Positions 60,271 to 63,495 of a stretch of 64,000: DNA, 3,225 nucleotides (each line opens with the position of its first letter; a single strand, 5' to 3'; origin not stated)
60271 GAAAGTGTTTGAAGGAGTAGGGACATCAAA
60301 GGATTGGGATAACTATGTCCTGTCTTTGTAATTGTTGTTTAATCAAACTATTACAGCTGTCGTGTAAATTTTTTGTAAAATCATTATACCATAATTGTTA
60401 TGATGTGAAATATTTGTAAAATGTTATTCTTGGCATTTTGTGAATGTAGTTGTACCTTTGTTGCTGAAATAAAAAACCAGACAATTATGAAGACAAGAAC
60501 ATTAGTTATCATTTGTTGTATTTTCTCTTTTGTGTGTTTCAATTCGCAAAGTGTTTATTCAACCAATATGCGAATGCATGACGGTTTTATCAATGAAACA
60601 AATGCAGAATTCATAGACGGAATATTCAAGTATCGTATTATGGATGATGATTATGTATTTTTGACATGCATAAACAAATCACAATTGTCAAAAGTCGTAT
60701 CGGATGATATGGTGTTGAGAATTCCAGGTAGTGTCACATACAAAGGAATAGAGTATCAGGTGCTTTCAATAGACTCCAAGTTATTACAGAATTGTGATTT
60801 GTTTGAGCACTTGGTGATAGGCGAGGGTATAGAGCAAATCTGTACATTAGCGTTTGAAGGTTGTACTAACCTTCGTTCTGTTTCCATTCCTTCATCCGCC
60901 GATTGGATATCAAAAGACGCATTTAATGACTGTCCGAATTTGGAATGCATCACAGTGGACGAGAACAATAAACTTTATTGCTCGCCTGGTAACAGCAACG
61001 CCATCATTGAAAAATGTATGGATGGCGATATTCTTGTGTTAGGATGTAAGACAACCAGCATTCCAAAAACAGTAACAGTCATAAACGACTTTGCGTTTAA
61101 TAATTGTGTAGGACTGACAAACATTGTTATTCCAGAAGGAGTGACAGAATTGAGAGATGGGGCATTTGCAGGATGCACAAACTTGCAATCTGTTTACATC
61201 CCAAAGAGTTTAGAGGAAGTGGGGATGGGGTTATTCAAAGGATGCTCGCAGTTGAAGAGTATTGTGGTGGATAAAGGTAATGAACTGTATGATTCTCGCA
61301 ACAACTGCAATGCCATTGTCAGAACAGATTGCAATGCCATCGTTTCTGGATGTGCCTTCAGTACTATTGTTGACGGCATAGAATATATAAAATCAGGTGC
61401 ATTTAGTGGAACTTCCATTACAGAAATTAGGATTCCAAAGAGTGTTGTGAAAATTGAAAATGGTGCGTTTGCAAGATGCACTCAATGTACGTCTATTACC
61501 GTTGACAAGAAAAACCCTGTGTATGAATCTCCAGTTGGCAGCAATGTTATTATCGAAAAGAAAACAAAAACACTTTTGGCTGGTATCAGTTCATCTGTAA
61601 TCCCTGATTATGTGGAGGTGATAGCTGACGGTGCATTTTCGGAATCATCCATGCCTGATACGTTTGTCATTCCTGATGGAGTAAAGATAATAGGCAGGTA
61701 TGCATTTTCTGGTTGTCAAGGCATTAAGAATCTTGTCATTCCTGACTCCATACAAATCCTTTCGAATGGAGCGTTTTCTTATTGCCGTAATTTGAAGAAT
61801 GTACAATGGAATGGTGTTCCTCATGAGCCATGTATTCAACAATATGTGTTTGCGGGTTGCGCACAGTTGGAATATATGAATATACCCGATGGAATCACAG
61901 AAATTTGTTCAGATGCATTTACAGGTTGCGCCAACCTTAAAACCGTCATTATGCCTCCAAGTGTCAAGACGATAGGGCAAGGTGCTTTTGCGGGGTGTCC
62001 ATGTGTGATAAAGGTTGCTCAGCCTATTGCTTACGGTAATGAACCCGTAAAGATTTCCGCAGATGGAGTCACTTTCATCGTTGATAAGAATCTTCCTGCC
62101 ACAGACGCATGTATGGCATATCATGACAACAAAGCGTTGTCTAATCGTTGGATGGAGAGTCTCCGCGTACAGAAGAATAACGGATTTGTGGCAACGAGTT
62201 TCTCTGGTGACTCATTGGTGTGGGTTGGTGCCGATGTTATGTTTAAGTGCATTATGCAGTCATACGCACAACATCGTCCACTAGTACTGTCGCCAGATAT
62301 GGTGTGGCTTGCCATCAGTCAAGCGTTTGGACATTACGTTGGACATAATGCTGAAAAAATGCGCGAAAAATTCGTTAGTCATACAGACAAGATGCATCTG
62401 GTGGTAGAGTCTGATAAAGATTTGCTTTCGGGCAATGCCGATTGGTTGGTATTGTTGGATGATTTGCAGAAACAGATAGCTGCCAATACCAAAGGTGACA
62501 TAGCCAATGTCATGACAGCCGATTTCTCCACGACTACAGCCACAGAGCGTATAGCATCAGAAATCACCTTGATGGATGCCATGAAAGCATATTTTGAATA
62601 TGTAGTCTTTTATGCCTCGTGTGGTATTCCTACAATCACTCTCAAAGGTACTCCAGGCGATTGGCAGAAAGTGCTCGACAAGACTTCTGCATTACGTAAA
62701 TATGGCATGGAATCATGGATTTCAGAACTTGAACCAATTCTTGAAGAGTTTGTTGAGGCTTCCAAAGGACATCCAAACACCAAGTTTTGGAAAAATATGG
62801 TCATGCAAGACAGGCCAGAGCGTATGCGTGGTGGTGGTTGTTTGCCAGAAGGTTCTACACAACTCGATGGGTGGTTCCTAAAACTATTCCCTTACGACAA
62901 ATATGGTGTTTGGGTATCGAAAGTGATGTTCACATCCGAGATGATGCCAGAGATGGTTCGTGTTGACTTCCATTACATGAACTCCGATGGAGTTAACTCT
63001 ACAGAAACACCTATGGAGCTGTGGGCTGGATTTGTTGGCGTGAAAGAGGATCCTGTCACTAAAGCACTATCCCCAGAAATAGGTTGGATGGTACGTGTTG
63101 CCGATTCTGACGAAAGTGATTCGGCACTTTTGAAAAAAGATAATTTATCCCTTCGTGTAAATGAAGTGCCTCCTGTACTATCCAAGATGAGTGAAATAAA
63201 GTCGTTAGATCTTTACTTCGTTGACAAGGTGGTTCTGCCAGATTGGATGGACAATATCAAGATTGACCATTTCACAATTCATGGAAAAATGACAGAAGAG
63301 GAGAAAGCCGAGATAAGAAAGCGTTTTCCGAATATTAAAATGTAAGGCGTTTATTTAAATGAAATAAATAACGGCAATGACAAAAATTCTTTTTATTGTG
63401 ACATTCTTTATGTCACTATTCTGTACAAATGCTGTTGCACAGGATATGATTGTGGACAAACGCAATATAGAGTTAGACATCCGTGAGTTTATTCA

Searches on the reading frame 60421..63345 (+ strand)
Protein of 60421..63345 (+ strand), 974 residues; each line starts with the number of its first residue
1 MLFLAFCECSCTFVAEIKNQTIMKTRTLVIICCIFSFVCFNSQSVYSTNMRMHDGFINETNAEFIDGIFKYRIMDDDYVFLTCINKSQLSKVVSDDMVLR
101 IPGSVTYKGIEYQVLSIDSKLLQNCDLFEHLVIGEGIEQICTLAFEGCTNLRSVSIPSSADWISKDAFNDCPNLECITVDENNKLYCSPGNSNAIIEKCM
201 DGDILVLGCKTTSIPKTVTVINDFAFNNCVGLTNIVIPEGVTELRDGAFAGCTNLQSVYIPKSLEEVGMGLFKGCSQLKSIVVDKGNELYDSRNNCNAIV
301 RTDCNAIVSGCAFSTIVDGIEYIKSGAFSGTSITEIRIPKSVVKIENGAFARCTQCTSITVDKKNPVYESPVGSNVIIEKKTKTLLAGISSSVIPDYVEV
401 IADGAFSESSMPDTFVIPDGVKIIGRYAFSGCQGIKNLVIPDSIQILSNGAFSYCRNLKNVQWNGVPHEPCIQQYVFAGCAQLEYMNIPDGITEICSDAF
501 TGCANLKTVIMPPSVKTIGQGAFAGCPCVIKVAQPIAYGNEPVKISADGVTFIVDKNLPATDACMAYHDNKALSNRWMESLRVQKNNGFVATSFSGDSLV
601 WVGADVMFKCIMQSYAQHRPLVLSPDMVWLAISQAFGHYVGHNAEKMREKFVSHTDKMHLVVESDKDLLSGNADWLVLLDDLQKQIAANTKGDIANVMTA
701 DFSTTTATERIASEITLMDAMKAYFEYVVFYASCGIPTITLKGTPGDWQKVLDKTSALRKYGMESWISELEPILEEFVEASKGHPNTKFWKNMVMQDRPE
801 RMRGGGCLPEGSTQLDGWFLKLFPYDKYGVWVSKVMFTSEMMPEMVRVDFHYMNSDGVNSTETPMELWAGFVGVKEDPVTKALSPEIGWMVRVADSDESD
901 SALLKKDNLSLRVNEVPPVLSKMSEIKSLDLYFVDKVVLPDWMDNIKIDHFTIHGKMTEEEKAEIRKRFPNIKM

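Call 52: search_protein_families(library=pfam, proteins=[window:60421-63345:+], max_evalue=0.00001)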
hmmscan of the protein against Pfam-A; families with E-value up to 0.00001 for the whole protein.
window:60421-63345:+ (974 aa): 3 families
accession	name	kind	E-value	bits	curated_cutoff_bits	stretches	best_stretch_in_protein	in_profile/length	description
PF13306.12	LRR_5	-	3.2e-74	247.3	27.7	5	210-286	14-89/127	BspA type Leucine rich repeat region (6 copies)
PF14388.11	DUF4419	-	4.3e-70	237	25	1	607-891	3-303/303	Domain of unknown function (DUF4419)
PF13855.12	LRR_8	-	2.6e-08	34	27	0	242-284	14-57/61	Leucine rich repeat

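Call 64: find_encoding_contigs(protein=window:60421-63345:+, flank=10000, max_places=3)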
Protein window:60421-63345:+ (974 aa): no gene with exactly this product is on record in the collection.
